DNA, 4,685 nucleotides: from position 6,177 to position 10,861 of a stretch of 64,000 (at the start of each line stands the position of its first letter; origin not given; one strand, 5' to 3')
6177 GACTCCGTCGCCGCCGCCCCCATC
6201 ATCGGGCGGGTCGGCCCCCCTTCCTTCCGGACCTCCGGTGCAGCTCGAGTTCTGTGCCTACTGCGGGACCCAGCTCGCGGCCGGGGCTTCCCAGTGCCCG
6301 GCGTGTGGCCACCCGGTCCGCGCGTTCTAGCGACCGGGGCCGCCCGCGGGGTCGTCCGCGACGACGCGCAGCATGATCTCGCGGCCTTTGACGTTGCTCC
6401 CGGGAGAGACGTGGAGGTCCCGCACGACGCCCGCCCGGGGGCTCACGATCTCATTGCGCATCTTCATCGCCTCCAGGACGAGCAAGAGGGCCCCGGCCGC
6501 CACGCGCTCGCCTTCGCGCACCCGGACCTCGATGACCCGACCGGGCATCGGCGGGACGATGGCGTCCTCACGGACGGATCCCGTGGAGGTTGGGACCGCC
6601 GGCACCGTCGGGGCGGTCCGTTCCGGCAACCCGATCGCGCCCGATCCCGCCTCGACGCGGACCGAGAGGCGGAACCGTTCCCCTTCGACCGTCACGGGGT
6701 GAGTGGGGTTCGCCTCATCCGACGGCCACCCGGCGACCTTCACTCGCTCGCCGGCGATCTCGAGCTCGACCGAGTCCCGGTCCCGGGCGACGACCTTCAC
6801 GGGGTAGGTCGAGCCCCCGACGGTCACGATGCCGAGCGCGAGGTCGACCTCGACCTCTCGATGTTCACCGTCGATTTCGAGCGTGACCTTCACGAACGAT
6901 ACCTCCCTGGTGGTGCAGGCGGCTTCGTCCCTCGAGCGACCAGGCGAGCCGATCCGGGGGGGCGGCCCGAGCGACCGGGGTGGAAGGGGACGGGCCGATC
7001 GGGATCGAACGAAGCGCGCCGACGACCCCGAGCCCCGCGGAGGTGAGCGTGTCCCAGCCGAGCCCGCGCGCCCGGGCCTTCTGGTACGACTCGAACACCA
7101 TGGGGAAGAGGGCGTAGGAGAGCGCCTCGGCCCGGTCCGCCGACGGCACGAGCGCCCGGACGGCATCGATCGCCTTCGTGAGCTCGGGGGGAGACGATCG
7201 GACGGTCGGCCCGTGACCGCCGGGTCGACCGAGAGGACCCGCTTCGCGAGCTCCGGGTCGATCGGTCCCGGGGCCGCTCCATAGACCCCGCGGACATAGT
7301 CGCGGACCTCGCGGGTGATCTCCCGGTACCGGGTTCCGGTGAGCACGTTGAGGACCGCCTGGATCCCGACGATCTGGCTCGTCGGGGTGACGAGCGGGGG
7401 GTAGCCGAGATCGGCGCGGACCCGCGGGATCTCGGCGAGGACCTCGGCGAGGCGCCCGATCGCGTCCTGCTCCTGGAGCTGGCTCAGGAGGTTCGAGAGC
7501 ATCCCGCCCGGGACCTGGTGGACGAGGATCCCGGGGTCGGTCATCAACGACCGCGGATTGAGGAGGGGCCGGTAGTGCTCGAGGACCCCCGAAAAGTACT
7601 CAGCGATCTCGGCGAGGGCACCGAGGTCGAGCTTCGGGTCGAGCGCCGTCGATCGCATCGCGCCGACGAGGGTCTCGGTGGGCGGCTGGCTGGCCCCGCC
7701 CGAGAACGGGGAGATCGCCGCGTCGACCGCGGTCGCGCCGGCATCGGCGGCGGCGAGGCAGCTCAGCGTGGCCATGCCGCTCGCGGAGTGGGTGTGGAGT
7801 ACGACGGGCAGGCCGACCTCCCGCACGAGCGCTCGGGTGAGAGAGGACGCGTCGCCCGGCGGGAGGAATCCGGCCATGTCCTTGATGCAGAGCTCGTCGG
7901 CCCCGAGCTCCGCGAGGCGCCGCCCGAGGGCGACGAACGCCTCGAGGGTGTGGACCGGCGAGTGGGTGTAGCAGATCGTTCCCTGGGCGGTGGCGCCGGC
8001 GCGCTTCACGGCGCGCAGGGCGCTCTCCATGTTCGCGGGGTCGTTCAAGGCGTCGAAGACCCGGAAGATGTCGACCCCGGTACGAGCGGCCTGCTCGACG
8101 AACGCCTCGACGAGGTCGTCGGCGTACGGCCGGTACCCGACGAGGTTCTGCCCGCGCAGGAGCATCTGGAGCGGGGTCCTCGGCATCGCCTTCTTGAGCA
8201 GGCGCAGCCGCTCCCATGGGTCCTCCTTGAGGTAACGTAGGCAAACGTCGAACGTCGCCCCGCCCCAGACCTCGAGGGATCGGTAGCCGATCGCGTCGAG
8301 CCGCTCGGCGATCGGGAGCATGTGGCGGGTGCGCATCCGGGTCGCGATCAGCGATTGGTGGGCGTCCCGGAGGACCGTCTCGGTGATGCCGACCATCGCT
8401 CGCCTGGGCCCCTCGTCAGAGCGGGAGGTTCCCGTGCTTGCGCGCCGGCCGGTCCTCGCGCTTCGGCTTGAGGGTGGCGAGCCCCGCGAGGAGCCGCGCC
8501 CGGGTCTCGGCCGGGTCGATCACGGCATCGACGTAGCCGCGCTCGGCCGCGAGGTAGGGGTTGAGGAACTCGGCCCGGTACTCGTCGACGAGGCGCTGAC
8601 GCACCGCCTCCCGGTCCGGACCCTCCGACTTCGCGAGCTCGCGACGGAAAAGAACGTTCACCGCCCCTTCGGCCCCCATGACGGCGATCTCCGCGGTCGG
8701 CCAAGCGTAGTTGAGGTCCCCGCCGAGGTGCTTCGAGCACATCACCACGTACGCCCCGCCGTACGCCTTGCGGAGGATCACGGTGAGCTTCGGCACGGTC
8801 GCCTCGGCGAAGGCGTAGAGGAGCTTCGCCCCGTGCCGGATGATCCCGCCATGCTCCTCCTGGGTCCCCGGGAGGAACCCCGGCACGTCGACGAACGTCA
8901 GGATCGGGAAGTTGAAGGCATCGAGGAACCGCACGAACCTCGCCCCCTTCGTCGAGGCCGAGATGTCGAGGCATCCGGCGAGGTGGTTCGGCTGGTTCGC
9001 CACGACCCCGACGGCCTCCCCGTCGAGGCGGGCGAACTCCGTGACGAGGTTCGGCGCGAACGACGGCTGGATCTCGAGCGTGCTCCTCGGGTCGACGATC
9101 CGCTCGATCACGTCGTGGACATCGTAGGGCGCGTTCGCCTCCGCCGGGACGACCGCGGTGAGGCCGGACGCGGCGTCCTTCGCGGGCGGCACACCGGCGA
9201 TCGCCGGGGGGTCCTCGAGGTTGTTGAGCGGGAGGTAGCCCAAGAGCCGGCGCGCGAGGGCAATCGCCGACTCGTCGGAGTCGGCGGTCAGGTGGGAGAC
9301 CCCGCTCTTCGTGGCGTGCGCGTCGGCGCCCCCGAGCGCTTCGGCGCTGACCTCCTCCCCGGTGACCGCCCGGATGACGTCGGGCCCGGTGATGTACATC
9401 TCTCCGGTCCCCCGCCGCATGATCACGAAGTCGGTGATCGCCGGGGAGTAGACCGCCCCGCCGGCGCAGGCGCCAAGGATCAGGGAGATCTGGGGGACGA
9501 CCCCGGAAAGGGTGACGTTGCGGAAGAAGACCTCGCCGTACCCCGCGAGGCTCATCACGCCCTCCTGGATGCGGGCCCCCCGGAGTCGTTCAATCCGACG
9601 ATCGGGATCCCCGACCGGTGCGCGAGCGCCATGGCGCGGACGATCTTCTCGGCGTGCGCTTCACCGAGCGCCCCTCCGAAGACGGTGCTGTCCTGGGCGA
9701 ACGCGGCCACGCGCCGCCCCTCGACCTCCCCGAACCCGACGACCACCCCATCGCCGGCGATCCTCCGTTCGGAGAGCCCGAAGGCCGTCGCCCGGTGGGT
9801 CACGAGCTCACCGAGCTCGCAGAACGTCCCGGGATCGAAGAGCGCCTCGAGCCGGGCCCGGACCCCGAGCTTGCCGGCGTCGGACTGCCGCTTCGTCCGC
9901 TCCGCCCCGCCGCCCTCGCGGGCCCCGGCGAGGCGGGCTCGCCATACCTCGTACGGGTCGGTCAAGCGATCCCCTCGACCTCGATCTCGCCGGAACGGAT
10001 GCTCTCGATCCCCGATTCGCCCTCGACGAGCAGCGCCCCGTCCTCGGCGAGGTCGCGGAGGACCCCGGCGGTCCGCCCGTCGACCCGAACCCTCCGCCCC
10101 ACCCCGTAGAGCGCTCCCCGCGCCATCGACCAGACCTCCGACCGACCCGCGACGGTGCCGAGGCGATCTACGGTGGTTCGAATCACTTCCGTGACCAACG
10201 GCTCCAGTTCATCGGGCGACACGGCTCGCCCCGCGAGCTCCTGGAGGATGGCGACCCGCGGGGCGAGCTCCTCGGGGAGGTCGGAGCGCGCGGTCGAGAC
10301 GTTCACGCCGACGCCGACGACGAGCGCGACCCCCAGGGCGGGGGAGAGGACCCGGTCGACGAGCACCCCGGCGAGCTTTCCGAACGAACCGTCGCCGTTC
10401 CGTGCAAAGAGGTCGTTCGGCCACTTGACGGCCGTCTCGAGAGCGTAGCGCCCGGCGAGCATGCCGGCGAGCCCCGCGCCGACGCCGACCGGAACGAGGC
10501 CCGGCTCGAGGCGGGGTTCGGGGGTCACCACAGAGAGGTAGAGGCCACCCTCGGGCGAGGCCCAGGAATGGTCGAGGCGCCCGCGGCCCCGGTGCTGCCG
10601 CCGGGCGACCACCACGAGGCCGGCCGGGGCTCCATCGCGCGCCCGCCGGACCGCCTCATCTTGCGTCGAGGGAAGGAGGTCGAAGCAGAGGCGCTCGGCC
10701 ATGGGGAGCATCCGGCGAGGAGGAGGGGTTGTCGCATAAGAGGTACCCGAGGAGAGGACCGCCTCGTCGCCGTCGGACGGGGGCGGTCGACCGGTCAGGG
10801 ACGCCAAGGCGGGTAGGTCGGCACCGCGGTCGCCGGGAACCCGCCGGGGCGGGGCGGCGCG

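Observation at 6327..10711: Transcarboxylase-like biotin operon (BirA, 12S, 5S, 1.3S) with no biotin carboxylase or Na+-pump beta subunit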

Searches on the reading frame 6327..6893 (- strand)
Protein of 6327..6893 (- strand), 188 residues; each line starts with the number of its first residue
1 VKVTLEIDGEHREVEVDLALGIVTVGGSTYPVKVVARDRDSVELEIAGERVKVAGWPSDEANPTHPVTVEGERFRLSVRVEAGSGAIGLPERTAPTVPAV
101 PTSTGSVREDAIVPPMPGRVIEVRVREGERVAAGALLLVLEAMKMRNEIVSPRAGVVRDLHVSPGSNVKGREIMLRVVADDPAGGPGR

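Call 22: search_protein_families(library=ncbifam, proteins=[window:6327-6893:-], max_evalue=0.001)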
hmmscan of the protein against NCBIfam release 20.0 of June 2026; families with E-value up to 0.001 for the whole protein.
window:6327-6893:- (188 aa): 21 families
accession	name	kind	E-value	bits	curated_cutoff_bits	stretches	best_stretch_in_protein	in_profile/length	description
NF004173.0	PRK05641.1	equivalog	5.8e-20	72.4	199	1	80-170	54-145/153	putative acetyl-CoA carboxylase biotin carboxyl carrier protein subunit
NF005117.0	PRK06549.1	equivalog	4.3e-18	66.1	159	1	91-172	42-124/130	acetyl-CoA carboxylase biotin carboxyl carrier protein subunit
NF010643.0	PRK14040.1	subfamily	4.2e-17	61.8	892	1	57-176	474-593/595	oxaloacetate decarboxylase subunit alpha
NF006761.0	PRK09282.1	domain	1.6e-16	59.9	402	1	39-177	464-589/591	pyruvate carboxylase subunit B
TIGR01108.1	oadA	equivalog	6.9e-16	57.8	756.5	1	46-172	455-580/582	sodium-extruding oxaloacetate decarboxylase subunit alpha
TIGR01235.1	pyruv_carbox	equivalog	6.3e-14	50.4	1114.45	1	109-176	1074-1141/1143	pyruvate carboxylase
NF047903.1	MmDecMmdC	equivalog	1.8e-13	51.1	200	1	93-171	47-125/132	methylmalonyl-CoA decarboxylase subunit gamma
NF009554.0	PRK12999.1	equivalog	2.2e-13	48.9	965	1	108-177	1076-1145/1147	pyruvate carboxylase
NF004547.1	PRK05889.1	equivalog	7.5e-10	38.9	75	1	116-170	9-63/71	biotin/lipoyl-binding carrier protein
NF006079.0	PRK08225.1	equivalog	2.5e-09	37.1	95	1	113-176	5-68/70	acetyl-CoA carboxylase biotin carboxyl carrier protein subunit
TIGR02712.1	urea_carbox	equivalog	2.7e-09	35.3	1303.85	1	111-175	1134-1198/1201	urea carboxylase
NF010645.0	PRK14042.1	equivalog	5.8e-09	35.2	1182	1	112-177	528-593/596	pyruvate carboxylase subunit B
TIGR01348.1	PDHac_trf_long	equivalog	1.5e-06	27.1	552.1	1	118-176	169-227/587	dihydrolipoyllysine-residue acetyltransferase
NF008814.0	PRK11854.1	equivalog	1.7e-06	26.7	722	1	110-177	209-280/637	pyruvate dehydrogenase complex dihydrolipoyllysine-residue acetyltransferase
TIGR00531.1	BCCP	equivalog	3.3e-05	24.4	115.2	1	98-169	68-146/156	acetyl-CoA carboxylase biotin carboxyl carrier protein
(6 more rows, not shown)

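Call 46: search_protein_families(library=pfam, proteins=[window:6327-6893:-], max_evalue=0.1)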
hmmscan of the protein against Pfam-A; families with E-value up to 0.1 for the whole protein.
window:6327-6893:- (188 aa): 5 families
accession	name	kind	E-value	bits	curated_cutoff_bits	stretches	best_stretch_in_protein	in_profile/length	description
PF00364.28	Biotin_lipoyl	-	1.2e-15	57.5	22.1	1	114-175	5-71/73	Biotin-requiring enzyme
PF13437.12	HlyD_3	-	4.6e-07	31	22.2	1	149-181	2-34/106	HlyD family secretion protein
PF13533.13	Biotin_lipoyl_2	-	0.00052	20.2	29.8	1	114-141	5-32/32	Biotin-lipoyl like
PF16576.10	HlyD_D23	-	0.0015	18.3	30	0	145-177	107-139/214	Barrel-sandwich domain of CusB or HlyD membrane-fusion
PF18140.6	PCC_BT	-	0.034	14.7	23.5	0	22-81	35-94/126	Propionyl-coenzyme A carboxylase BT domain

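Call 56: predict_structure(alignment_id=A3)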
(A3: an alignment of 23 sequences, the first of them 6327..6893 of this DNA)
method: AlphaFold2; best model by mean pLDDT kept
length: 188 residues; sequences in the alignment: 23
mean_pLDDT: 84.7   pTM: 0.44
mean pLDDT of the five models: 84.7, 80.8, 76.7, 75.3, 72.2
residues with pLDDT >= 90: 114; 70-90: 41; 50-70: 13; < 50: 20
segments of 3 or more residues with pLDDT < 50: 84-95, 101-105
pLDDT, mean of each block of 10 residues (from residue 1): 89 89 91 92 92 89 88 89 48 48 62 95 97 97 95 96 96 93 57
secondary structure, 60 per line:
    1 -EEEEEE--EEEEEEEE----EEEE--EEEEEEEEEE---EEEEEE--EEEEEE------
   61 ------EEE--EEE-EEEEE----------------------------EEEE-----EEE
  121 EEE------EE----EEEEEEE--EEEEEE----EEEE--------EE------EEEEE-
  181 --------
elements in order: E2-7 E10-17 E22-25 E28-37 E41-46 E49-54 E67-69 E72-74 E76-80 E109-112 E118-123 E136-142 E145-150 E155-158 E175-179

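Call 59: fold_search(model_id=the predicted structure, library=pdb)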
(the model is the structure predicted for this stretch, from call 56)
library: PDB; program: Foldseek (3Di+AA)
matches with E <= 10: 644; with E <= 0.001: 102
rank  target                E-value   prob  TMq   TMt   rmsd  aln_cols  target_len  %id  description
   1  9yx0_A                4.1e-10  1.00  0.37  0.12  18.5       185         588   21  Structure of the 3-methylcrotonyl-coenzyme A carboxylase from Mycobacterium smegmatis (released 2025-11-26)
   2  6ybq_I                2.2e-09  1.00  0.35  0.32  16.8       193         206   20  Engineered glycolyl-CoA carboxylase (quintuple mutant) with bound CoA (released 2020-10-28)
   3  7ybu_A                2.4e-09  1.00  0.35  0.10  16.5       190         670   19  Human propionyl-coenzyme A carboxylase (released 2023-07-05)
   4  6ybq_H                2.5e-09  1.00  0.34  0.31  16.9       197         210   21  Engineered glycolyl-CoA carboxylase (quintuple mutant) with bound CoA (released 2020-10-28)
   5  3n6r_G                2.7e-09  1.00  0.35  0.10  17.0       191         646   20  CRYSTAL STRUCTURE OF the holoenzyme of PROPIONYL-COA CARBOXYLASE (PCC) (released 2010-08-25)
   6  8pn7_G                2.7e-09  1.00  0.34  0.31  16.8       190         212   20  Engineered glycolyl-CoA carboxylase (G20R variant) with bound CoA (released 2023-11-29)
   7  6ybp_H                3.1e-09  1.00  0.34  0.31  17.1       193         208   21  Propionyl-CoA carboxylase of Methylorubrum extorquens with bound CoA (released 2020-10-28)
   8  6ybq_K                4.5e-09  1.00  0.35  0.32  17.0       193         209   20  Engineered glycolyl-CoA carboxylase (quintuple mutant) with bound CoA (released 2020-10-28)
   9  8pn8_G                4.9e-09  1.00  0.34  0.31  16.8       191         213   20  Engineered glycolyl-CoA carboxylase (L100N variant) with bound CoA (released 2023-11-29)
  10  3n6r_A                6.7e-09  1.00  0.35  0.11  17.0       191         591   20  CRYSTAL STRUCTURE OF the holoenzyme of PROPIONYL-COA CARBOXYLASE (PCC) (released 2010-08-25)
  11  6ybp_G                7.5e-09  1.00  0.34  0.23  17.2       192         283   20  Propionyl-CoA carboxylase of Methylorubrum extorquens with bound CoA (released 2020-10-28)
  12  8rth_A                1.0e-08  1.00  0.36  0.11  20.4       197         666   21  Trypanosoma brucei 3-methylcrotonyl-CoA carboxylase (released 2024-04-17)
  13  6ybp_I                1.3e-08  1.00  0.34  0.22  17.1       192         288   20  Propionyl-CoA carboxylase of Methylorubrum extorquens with bound CoA (released 2020-10-28)
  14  8zuz_A                1.3e-08  1.00  0.33  0.10  14.6       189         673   20  Structure of G131R-hPCC BCCP-BC Conformation (released 2025-11-19)
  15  6ybp_K                1.9e-08  1.00  0.34  0.22  17.2       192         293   20  Propionyl-CoA carboxylase of Methylorubrum extorquens with bound CoA (released 2020-10-28)
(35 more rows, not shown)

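Call 61: search_solved_structures(query=window:6327-6893:-, max_evalue=0.001)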
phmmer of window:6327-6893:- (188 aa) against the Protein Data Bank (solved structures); distinct sequences matched with E-value up to 0.001: 58.
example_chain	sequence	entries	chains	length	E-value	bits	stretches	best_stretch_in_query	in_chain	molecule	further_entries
8hz4_E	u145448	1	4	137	5.2e-17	65.9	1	66-172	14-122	Biotin carboxylase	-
7b9k_A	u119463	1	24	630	2.5e-15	60.4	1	78-186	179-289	Dihydrolipoyllysine-residue acetyltransferase component of pyruvate dehydrogenase complex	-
2d5d_A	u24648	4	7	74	1.5e-13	54.5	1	107-169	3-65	methylmalonyl-CoA decarboxylase gamma chain | 149aa long hypothetical methylmalonyl-CoA decarboxylase gamma chain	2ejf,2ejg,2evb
5gua_A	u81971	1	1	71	2.2e-13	54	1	109-169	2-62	149aa long hypothetical methylmalonyl-CoA decarboxylase gamma chain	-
5gu8_A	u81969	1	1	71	2.9e-13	53.6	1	109-169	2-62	149aa long hypothetical methylmalonyl-CoA decarboxylase gamma chain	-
5gu9_A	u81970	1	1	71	3.8e-13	53.3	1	109-169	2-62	149aa long hypothetical methylmalonyl-CoA decarboxylase gamma chain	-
5ks8_C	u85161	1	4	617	7.1e-11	45.9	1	79-178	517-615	Pyruvate carboxylase subunit beta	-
8sgx_S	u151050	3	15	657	1.7e-10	44.7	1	100-176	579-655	propionyl-CoA carboxylase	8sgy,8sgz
5mlk_A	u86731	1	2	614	5.2e-10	43.1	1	60-169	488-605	Acetyl-COA carboxylase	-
3bg3_A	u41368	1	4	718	2.3e-09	41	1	112-177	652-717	Pyruvate carboxylase, mitochondrial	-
3bg9_A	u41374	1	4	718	2.3e-09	41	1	112-177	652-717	Pyruvate carboxylase, mitochondrial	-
2jku_A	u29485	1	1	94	3.4e-09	40.4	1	109-174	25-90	PROPIONYL-COA CARBOXYLASE ALPHA CHAIN, MITOCHONDRIAL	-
7wta_A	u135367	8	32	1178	4.2e-09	40.1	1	112-177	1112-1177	Pyruvate carboxylase, mitochondrial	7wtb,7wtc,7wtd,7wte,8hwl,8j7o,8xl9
3u9s_A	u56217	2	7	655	9.6e-09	38.9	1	105-169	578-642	Methylcrotonyl-CoA carboxylase, alpha-subunit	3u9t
1o78_A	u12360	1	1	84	1.2e-08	38.6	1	103-176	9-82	BIOTIN CARBOXYL CARRIER PROTEIN OF METHYLMALONYL-COA CARBOXYL-TRANSFERASE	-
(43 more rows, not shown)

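Call 73: search_solved_structures(query=A3, max_evalue=0.00001)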
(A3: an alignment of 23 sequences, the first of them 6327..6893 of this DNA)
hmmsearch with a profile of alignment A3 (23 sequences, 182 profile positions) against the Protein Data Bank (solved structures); distinct sequences matched with E-value up to 0.00001: 64 (the best 60 are shown).
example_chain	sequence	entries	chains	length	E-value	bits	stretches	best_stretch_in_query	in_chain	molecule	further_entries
8hz4_E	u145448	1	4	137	1.7e-24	90.1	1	61-174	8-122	Biotin carboxylase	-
5ks8_C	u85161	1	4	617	4e-20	75.9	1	62-182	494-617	Pyruvate carboxylase subunit beta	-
5gua_A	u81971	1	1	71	4.3e-19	72.5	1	113-177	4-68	149aa long hypothetical methylmalonyl-CoA decarboxylase gamma chain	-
2d5d_A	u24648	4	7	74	4.8e-19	72.4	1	112-177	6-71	methylmalonyl-CoA decarboxylase gamma chain | 149aa long hypothetical methylmalonyl-CoA decarboxylase gamma chain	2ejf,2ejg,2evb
5gu8_A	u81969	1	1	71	5.3e-19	72.2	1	113-177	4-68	149aa long hypothetical methylmalonyl-CoA decarboxylase gamma chain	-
7b9k_A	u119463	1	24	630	7.5e-19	71.8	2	85-177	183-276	Dihydrolipoyllysine-residue acetyltransferase component of pyruvate dehydrogenase complex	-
5gu9_A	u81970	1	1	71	9.8e-19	71.4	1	113-177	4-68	149aa long hypothetical methylmalonyl-CoA decarboxylase gamma chain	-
8sgx_S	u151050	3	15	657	1.4e-17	67.6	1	102-177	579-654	propionyl-CoA carboxylase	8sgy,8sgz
6roh_A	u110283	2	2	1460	2.3e-17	66.9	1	90-177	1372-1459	Probable phospholipid-transporting ATPase DRS2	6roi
5mlk_A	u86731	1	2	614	3e-17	66.5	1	61-170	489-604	Acetyl-COA carboxylase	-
9wkr_A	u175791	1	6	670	3.5e-17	66.3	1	18-171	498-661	Propionyl-CoA carboxylase alpha chain, mitochondrial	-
6roj_A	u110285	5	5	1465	3.6e-17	66.3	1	90-175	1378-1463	Probable phospholipid-transporting ATPase DRS2,Oxaloacetate decarboxylase alpha chain | Probable phospholipid-transporting ATPase DRS2,Probable phospholipid-tra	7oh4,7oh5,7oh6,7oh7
7ybu_A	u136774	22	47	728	4.3e-17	66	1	18-171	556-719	Propionyl-CoA carboxylase alpha chain, mitochondrial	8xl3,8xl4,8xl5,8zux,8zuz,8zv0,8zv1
5vz0_A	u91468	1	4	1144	8.7e-17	65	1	96-179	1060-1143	Pyruvate carboxylase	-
5vyw_A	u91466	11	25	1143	8.7e-17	65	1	96-179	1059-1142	Pyruvate carboxylase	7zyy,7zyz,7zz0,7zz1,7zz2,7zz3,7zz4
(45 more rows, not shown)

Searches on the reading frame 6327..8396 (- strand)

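Call 3: search_protein_families(library=pfam, proteins=[window:6327-8396:-], max_evalue=0.01)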
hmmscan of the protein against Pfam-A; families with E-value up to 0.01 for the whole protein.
window:6327-8396:- (689 aa): 4 families
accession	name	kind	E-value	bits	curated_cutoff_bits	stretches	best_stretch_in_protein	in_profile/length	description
PF02436.23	PYC_OADA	-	1.8e-40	139.3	27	1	290-405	1-125/201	Conserved carboxylase domain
PF00682.25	HMGL-like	-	3.2e-16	60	29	1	125-266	117-258/260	HMGL-like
PF00364.28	Biotin_lipoyl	-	1.2e-14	54.4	22.1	1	615-676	5-71/73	Biotin-requiring enzyme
PF13437.12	HlyD_3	-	4.1e-05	24.7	22.2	0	650-682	2-34/106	HlyD family secretion protein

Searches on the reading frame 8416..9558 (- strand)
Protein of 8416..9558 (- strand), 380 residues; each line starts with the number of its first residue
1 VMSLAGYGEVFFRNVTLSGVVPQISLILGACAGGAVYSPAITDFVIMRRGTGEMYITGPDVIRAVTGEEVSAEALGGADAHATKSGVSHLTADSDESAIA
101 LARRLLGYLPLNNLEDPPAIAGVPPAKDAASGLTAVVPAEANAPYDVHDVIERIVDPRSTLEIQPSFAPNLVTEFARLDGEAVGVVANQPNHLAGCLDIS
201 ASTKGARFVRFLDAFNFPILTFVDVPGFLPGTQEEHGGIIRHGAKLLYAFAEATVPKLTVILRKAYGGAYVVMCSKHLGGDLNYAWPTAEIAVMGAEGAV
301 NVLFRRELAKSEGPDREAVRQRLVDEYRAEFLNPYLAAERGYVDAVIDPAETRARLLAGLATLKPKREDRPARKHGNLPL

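Call 3: search_protein_families(library=pfam, proteins=[window:8416-9558:-], max_evalue=0.01)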
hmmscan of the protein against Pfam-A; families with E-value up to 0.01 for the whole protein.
window:8416-9558:- (380 aa): 2 families
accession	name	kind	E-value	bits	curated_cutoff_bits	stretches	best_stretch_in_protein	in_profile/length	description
PF01039.27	Carboxyl_trans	-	2.2e-150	502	22.3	1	3-378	114-493/493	Carboxyl transferase domain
PF03255.19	ACCA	-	5.6e-08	32.8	23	1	202-307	133-234/310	Acetyl co-enzyme A carboxylase carboxyltransferase-like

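Call 22: search_protein_families(library=ncbifam, proteins=[window:8416-9558:-], max_evalue=0.001)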
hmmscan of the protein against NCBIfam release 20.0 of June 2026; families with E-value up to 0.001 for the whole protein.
window:8416-9558:- (380 aa): 5 families
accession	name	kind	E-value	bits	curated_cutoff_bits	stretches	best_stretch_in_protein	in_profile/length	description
TIGR01117.1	mmdA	subfamily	9.1e-171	569.1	998.8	1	3-380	137-512/512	methylmalonyl-CoA decarboxylase subunit alpha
TIGR00513.1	accA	equivalog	2.2e-07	30.5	319.3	1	203-304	138-235/321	acetyl-CoA carboxylase carboxyl transferase subunit alpha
NF004344.0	PRK05724.1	equivalog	2.7e-07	30.2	357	1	203-306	138-237/319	acetyl-CoA carboxylase carboxyltransferase subunit alpha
NF041504.1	AccA_sub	subfamily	3.6e-07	29.8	300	1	190-269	68-148/257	carboxyltransferase subunit alpha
TIGR03134.1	malonate_gamma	equivalog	3.3e-06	26.8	237.15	1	148-302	3-168/258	biotin-independent malonate decarboxylase subunit gamma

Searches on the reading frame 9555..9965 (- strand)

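Call 3: search_protein_families(library=pfam, proteins=[window:9555-9965:-], max_evalue=0.01)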
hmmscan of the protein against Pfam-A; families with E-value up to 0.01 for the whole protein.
window:9555-9965:- (136 aa): 1 family
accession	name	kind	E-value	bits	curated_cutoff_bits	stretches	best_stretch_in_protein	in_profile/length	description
PF01039.27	Carboxyl_trans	-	2.3e-28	99.5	22.3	1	27-131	2-104/493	Carboxyl transferase domain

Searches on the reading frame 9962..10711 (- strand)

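Call 22: search_protein_families(library=ncbifam, proteins=[window:9962-10711:-], max_evalue=0.001)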
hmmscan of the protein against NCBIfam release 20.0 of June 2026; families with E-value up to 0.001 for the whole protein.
window:9962-10711:- (249 aa): 11 families
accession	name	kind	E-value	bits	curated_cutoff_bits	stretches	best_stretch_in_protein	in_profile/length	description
TIGR00121.1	birA_ligase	equivalog_domain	7.7e-31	107.5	83.1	1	9-244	4-233/235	biotin--[acetyl-CoA-carboxylase] ligase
NF006206.0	PRK08330.1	equivalog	1.7e-26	93.1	311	1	10-243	16-238/243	biotin--protein ligase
NF008848.0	PRK11886.1-3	equivalog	3.9e-23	82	362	1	12-245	85-315/319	bifunctional biotin--[acetyl-CoA-carboxylase] ligase/biotin operon repressor BirA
NF008847.0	PRK11886.1-2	equivalog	1.1e-18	67.6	293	1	15-245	89-316/320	bifunctional biotin--[acetyl-CoA-carboxylase] ligase/biotin operon repressor BirA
NF005405.0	PRK06955.1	equivalog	6.7e-18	64.8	312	1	20-244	54-292/300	biotin--[acetyl-CoA-carboxylase] ligase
NF008849.0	PRK11886.1-4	equivalog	1.4e-13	50.7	474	1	30-246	103-317/320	bifunctional biotin--[acetyl-CoA-carboxylase] ligase/biotin operon repressor BirA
NF008850.0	PRK11886.1-5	equivalog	1.5e-13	50.7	489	1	9-245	83-316/320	bifunctional biotin--[acetyl-CoA-carboxylase] ligase/biotin operon repressor BirA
NF008846.0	PRK11886.1-1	equivalog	5.4e-11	42.4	353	1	15-245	85-308/312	bifunctional biotin--[acetyl-CoA-carboxylase] ligase/biotin operon repressor BirA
NF004607.0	PRK05935.1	equivalog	9e-11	41.9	219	1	29-190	27-185/190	biotin--protein ligase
NF006294.0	PRK08477.1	equivalog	8.4e-10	38.4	179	1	7-143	6-136/214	biotin--[acetyl-CoA-carboxylase] ligase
NF009862.0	PRK13325.1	equivalog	5.1e-07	28.7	761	1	21-142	101-217/592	bifunctional biotin--[acetyl-CoA-carboxylase] ligase/type III pantothenate kinase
